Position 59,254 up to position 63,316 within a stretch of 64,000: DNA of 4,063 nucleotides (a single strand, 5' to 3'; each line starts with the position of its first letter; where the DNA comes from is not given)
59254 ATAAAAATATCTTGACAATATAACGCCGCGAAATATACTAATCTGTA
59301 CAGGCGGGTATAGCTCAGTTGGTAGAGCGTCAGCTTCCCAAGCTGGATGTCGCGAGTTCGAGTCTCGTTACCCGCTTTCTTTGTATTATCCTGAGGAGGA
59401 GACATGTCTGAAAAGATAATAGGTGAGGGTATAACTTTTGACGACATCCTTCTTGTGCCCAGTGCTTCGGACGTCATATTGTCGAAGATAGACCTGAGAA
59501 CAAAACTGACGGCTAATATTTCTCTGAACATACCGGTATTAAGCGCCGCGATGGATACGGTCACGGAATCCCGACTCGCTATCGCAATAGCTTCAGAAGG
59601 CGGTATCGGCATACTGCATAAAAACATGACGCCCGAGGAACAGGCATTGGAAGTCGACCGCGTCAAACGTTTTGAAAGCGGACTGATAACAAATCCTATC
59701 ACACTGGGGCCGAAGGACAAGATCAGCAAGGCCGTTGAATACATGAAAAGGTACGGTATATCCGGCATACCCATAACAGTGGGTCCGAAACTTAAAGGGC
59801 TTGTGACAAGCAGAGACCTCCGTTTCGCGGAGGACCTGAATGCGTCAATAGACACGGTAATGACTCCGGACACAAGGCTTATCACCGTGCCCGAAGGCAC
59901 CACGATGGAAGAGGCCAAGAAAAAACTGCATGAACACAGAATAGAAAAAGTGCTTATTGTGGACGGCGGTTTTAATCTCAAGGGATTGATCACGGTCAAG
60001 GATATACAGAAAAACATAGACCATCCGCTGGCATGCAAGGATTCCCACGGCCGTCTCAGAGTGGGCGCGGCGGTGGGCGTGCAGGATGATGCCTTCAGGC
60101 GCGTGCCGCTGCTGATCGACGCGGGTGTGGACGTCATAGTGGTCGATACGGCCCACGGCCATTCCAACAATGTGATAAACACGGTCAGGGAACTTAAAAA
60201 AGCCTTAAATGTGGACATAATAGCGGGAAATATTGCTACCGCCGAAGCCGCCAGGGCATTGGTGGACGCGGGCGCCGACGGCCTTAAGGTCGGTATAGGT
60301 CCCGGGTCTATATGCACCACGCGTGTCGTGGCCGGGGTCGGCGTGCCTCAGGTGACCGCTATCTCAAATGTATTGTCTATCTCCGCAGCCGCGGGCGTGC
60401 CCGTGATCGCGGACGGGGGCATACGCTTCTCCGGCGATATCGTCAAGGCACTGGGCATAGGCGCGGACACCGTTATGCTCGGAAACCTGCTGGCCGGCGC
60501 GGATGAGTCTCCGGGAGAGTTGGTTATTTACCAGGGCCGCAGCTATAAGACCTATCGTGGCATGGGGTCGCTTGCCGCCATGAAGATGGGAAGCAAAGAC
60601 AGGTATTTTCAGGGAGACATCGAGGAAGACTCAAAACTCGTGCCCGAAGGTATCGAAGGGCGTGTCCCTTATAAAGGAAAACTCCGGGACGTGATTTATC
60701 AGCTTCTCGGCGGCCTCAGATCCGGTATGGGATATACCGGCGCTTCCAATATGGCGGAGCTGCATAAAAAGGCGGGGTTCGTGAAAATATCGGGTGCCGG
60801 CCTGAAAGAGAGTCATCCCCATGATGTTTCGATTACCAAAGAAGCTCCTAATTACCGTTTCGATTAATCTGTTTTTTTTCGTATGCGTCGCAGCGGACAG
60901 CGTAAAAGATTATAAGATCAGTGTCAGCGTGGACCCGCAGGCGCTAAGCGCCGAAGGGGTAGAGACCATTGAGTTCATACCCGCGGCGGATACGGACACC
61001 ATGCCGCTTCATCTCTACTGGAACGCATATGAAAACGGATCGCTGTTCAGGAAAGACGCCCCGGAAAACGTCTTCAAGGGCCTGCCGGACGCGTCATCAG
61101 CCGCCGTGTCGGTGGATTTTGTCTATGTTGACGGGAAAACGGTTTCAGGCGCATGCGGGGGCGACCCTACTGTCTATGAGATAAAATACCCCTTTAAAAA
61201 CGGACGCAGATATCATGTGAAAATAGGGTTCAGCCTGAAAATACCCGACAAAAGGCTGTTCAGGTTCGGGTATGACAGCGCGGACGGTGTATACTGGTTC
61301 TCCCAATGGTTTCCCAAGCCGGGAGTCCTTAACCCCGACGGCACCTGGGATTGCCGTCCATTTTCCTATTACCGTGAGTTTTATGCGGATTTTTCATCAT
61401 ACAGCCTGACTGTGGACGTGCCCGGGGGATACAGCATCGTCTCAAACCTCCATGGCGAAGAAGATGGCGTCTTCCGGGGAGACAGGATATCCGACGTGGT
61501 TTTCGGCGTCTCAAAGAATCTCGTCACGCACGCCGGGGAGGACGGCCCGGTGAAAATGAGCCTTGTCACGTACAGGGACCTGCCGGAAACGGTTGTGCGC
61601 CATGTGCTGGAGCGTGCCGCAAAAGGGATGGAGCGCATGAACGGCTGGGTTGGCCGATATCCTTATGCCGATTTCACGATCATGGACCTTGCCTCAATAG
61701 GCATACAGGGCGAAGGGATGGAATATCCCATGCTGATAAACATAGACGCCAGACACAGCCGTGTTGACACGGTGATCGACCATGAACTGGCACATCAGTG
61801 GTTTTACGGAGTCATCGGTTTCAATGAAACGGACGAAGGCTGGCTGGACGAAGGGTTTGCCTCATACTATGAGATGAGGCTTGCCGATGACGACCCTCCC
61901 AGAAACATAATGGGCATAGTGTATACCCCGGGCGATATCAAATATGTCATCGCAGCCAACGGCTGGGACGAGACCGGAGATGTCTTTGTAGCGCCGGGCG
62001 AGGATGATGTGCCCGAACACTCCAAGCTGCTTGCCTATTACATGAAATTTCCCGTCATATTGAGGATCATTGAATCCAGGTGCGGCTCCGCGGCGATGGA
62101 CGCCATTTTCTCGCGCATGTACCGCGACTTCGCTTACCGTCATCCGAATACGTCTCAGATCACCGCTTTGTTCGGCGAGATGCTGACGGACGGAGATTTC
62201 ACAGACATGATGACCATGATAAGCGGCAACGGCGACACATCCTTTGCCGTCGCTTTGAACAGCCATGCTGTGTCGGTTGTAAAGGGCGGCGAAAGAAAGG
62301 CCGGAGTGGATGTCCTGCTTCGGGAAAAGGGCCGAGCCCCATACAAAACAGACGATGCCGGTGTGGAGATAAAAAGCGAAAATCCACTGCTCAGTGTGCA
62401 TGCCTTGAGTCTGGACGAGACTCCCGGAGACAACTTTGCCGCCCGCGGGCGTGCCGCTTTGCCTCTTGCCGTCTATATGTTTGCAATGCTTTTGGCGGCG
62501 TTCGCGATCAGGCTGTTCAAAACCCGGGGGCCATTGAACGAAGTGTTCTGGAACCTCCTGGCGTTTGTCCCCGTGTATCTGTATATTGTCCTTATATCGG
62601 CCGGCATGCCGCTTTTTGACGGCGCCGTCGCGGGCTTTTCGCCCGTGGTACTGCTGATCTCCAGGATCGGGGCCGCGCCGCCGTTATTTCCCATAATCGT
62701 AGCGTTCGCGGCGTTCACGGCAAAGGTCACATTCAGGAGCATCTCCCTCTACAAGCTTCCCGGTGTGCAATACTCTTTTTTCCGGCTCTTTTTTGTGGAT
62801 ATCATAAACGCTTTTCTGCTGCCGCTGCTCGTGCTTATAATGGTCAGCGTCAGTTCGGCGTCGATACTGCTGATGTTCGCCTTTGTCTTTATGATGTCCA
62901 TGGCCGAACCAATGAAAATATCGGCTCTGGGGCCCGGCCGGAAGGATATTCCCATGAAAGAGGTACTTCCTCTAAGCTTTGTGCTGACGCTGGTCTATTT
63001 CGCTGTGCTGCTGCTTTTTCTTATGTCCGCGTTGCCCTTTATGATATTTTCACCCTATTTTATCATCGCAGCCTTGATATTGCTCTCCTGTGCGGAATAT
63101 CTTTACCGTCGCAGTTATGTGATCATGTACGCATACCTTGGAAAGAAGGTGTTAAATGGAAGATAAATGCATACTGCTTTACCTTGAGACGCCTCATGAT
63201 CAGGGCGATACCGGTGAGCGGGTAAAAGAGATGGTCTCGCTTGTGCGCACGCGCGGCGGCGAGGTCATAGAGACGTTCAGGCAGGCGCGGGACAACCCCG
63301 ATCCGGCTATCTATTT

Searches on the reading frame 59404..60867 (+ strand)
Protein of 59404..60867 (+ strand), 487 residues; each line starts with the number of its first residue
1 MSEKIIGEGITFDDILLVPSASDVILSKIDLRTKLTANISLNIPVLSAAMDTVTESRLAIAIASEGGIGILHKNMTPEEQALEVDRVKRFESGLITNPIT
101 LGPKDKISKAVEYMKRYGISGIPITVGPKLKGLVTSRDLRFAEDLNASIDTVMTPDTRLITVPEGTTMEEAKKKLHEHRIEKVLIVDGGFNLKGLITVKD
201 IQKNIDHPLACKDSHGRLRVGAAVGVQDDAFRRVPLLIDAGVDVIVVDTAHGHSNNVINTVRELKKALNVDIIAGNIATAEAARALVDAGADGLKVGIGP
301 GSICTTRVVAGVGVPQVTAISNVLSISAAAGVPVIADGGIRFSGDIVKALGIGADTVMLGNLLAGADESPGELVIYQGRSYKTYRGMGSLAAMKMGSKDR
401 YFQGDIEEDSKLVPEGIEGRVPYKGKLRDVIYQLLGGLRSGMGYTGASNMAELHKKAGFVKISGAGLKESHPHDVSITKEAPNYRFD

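Call 26: search_protein_families(library=pfam, proteins=[window:59404-60867:+], max_evalue=0.001)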
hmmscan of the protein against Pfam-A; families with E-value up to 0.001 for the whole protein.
window:59404-60867:+ (487 aa): 6 families
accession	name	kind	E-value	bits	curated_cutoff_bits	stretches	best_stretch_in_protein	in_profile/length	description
PF00478.31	IMPDH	-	4.2e-162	539.4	25.6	1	9-473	1-345/345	IMP dehydrogenase / GMP reductase domain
PF00571.33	CBS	-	5.7e-19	68.6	24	2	152-205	4-55/57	CBS domain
PF03060.21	NMO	-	1.2e-12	48.4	28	2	221-371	95-233/331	Nitronate monooxygenase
PF01070.24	FMN_dh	-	2.4e-07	30.6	24.9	1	258-362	207-304/350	FMN-dependent dehydrogenase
PF05690.20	ThiG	-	0.00022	21.1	23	0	319-368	163-212/247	Thiazole biosynthesis protein ThiG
PF01207.24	Dus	-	0.00031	20.4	20.4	0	198-297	114-214/311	Dihydrouridine synthase (Dus)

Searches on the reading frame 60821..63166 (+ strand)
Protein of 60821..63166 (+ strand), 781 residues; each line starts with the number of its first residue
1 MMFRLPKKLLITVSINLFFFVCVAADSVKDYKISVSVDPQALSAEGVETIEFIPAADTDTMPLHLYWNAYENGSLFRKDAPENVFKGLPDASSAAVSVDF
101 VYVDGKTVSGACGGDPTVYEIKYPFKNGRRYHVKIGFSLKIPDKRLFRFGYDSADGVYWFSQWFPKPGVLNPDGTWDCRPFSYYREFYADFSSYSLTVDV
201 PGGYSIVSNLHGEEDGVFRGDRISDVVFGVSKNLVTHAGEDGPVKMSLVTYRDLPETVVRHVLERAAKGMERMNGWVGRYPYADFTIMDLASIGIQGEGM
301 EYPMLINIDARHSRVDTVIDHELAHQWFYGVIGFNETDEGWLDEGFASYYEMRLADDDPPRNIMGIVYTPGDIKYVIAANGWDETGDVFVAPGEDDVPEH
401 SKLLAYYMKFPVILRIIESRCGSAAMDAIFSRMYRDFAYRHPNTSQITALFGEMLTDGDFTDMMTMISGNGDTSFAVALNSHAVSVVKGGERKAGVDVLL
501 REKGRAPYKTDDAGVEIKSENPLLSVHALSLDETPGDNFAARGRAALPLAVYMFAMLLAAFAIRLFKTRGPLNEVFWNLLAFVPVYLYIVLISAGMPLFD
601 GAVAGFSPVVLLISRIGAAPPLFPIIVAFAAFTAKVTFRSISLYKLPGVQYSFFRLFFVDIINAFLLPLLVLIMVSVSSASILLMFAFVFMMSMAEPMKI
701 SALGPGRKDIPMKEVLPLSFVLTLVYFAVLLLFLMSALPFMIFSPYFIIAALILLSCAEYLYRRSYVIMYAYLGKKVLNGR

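Call 50: search_protein_families(library=pfam, proteins=[window:60821-63166:+], max_evalue=0.001)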
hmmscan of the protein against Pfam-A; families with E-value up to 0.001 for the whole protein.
window:60821-63166:+ (781 aa): 1 family
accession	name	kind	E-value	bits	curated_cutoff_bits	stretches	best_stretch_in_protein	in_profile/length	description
PF01433.26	Peptidase_M1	-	5e-12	46.3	27.7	1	310-454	62-206/218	Peptidase family M1 domain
